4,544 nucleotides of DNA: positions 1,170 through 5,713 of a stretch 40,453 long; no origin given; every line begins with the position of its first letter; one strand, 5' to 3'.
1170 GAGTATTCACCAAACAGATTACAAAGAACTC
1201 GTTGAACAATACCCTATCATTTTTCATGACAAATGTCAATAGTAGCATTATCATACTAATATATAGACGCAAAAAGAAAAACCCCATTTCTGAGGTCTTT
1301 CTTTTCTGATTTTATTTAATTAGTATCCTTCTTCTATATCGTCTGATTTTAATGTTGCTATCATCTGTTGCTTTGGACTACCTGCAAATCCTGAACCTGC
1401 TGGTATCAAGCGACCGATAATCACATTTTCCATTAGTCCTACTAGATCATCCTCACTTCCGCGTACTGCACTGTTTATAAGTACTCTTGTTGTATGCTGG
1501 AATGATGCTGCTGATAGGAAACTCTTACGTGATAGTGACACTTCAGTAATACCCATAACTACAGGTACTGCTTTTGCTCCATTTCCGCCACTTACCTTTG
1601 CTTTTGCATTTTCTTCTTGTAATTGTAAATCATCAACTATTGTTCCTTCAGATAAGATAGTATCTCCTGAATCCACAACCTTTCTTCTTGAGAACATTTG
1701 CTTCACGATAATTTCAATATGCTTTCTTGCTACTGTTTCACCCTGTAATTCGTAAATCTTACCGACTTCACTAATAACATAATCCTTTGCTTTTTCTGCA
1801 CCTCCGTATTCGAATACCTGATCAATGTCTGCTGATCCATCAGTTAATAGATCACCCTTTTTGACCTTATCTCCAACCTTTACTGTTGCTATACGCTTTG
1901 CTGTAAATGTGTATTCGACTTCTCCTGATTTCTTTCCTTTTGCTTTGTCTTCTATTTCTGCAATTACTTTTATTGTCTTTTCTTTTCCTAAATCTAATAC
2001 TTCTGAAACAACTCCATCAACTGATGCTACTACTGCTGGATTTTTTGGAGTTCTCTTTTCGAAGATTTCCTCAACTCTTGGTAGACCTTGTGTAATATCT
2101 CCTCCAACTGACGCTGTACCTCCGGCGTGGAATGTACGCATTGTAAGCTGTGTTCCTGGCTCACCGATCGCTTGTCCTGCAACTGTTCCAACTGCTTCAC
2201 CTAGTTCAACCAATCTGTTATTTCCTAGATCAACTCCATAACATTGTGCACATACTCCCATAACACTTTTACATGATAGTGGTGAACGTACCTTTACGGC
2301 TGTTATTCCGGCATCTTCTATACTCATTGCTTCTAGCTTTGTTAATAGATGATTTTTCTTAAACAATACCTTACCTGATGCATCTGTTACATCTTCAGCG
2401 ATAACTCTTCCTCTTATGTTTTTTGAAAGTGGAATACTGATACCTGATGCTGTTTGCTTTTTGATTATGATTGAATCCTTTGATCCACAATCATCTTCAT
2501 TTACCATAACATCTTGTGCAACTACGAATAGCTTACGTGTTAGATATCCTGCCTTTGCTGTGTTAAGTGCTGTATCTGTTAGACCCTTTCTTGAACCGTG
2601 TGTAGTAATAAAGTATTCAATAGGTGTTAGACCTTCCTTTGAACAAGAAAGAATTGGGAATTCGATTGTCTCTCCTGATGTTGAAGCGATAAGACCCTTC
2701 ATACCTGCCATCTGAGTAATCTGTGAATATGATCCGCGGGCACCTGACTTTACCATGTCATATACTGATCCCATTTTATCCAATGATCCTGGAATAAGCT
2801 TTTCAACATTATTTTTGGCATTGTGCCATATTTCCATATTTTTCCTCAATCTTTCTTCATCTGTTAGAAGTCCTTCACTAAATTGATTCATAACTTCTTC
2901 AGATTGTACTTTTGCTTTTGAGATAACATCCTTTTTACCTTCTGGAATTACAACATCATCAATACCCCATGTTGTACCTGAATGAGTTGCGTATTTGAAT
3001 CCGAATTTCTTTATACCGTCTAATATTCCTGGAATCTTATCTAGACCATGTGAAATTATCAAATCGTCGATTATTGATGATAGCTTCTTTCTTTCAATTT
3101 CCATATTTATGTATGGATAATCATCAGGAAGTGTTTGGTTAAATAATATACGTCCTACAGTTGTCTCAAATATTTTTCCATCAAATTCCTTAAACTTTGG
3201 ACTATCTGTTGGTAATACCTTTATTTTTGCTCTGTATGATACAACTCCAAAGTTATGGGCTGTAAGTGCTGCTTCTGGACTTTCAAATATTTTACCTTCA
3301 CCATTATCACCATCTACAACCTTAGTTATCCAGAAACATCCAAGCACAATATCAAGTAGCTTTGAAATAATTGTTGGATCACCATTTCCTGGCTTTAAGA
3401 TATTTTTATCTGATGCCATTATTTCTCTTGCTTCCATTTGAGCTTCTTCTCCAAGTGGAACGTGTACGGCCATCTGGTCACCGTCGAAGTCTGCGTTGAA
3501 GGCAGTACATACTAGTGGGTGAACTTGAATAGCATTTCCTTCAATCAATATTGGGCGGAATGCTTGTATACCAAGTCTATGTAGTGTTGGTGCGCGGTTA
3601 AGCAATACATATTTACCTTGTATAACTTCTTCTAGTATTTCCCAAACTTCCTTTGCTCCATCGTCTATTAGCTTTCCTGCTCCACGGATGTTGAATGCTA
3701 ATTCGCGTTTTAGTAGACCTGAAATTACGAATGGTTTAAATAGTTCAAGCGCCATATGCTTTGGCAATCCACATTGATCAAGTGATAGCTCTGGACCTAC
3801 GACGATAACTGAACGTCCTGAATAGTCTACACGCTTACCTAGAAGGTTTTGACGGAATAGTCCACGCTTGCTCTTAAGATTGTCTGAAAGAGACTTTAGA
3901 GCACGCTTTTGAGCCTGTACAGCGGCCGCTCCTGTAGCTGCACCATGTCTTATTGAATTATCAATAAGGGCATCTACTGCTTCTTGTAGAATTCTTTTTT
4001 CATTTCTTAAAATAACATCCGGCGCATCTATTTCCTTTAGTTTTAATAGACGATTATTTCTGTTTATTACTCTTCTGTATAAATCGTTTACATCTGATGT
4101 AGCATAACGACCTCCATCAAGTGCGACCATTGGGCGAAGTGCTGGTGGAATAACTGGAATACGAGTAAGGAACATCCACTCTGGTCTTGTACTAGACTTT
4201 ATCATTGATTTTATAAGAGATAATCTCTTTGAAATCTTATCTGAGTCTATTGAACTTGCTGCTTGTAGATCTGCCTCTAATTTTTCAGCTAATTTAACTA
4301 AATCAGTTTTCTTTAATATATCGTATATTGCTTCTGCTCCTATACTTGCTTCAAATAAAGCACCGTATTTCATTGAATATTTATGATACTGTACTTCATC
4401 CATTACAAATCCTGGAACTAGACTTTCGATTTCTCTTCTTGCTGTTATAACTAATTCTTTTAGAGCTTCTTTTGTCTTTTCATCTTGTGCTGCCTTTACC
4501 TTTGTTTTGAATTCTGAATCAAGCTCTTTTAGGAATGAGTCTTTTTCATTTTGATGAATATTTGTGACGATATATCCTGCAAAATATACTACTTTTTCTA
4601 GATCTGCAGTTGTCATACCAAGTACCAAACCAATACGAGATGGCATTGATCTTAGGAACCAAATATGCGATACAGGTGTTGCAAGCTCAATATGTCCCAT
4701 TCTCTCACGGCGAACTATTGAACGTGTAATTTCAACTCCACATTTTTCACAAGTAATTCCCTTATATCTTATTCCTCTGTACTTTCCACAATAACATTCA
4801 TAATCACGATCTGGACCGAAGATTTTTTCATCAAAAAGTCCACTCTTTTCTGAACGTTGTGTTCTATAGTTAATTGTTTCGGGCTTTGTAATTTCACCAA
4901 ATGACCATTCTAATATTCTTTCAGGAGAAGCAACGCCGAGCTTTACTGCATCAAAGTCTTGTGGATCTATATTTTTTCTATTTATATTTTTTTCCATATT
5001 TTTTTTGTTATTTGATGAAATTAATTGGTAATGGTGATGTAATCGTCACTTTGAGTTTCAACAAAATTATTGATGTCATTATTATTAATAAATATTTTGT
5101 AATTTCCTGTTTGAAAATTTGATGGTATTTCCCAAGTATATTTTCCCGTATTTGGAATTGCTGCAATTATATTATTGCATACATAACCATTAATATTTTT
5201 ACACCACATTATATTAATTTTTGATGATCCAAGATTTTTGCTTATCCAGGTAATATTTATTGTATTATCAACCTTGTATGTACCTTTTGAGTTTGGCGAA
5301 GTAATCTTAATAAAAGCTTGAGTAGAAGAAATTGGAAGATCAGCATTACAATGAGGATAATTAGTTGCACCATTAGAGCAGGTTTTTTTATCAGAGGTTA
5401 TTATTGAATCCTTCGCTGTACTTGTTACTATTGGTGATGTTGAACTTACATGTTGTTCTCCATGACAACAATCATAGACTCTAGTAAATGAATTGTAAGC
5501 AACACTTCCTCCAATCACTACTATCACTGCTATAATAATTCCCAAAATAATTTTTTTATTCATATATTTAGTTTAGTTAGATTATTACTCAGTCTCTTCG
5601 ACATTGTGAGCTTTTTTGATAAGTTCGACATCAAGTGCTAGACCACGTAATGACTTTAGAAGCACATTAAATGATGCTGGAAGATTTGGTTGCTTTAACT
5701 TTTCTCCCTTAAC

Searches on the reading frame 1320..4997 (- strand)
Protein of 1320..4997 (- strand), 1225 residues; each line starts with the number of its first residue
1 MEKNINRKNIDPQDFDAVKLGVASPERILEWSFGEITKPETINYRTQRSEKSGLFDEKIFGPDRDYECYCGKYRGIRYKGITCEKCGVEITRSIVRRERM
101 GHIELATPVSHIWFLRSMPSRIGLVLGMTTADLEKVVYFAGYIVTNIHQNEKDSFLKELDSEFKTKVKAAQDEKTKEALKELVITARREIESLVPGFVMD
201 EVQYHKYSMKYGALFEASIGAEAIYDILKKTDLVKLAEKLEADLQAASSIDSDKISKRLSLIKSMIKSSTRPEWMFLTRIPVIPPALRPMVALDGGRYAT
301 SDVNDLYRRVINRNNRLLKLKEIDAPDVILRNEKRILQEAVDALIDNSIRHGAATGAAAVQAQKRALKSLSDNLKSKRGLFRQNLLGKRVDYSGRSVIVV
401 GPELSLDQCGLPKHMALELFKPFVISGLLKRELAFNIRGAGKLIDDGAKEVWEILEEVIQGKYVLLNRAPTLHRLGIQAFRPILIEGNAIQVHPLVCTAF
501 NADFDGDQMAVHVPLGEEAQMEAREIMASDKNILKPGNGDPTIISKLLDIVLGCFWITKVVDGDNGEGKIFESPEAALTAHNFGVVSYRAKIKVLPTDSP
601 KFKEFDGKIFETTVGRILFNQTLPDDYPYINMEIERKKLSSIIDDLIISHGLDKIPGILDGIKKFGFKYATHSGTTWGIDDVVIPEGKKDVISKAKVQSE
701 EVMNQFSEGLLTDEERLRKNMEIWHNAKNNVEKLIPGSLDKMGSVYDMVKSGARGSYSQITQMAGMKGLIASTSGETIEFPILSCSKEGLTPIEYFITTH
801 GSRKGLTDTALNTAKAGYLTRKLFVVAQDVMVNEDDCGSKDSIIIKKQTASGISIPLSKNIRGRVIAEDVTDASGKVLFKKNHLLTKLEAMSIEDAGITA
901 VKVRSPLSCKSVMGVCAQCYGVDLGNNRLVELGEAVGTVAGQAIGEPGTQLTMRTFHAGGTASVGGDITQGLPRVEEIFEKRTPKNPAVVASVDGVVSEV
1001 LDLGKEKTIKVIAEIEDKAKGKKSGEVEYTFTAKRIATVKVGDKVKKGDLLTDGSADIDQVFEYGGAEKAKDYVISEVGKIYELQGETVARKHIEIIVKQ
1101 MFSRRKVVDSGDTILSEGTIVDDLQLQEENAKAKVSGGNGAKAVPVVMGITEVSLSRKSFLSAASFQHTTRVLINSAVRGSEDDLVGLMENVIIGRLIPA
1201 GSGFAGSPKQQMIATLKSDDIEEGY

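Call 61: search_protein_families(library=pfam, proteins=[window:1320-4997:-], max_evalue=0.001)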
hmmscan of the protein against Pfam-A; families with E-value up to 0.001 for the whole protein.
window:1320-4997:- (1225 aa): 5 families
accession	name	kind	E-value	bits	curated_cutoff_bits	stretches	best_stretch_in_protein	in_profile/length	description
PF04997.17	RNA_pol_Rpb1_1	-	4.4e-74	250.1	39.7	1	13-385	2-312/312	RNA polymerase Rpb1, domain 1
PF04998.22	RNA_pol_Rpb1_5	-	6.9e-56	190.1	28.5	1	789-1129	1-258/267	RNA polymerase Rpb1, domain 5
PF00623.25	RNA_pol_Rpb1_2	-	2e-39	136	25.3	1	387-528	1-165/166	RNA polymerase Rpb1, domain 2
PF04983.23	RNA_pol_Rpb1_3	-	3e-16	60.2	28.9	1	532-682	1-162/162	RNA polymerase Rpb1, domain 3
PF05000.22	RNA_pol_Rpb1_4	-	4e-10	40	24.8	1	714-785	19-89/107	RNA polymerase Rpb1, domain 4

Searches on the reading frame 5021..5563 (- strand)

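Call 61: search_protein_families(library=pfam, proteins=[window:5021-5563:-], max_evalue=0.001)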
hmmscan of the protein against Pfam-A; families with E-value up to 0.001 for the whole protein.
window:5021-5563:- (180 aa): 1 family
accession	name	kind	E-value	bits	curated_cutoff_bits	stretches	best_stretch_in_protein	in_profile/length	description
PF10342.15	Kre9_KNH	-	1.3e-07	32.7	24.6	1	89-171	1-88/94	Kre9/KNH-like N-terminal Ig-like domain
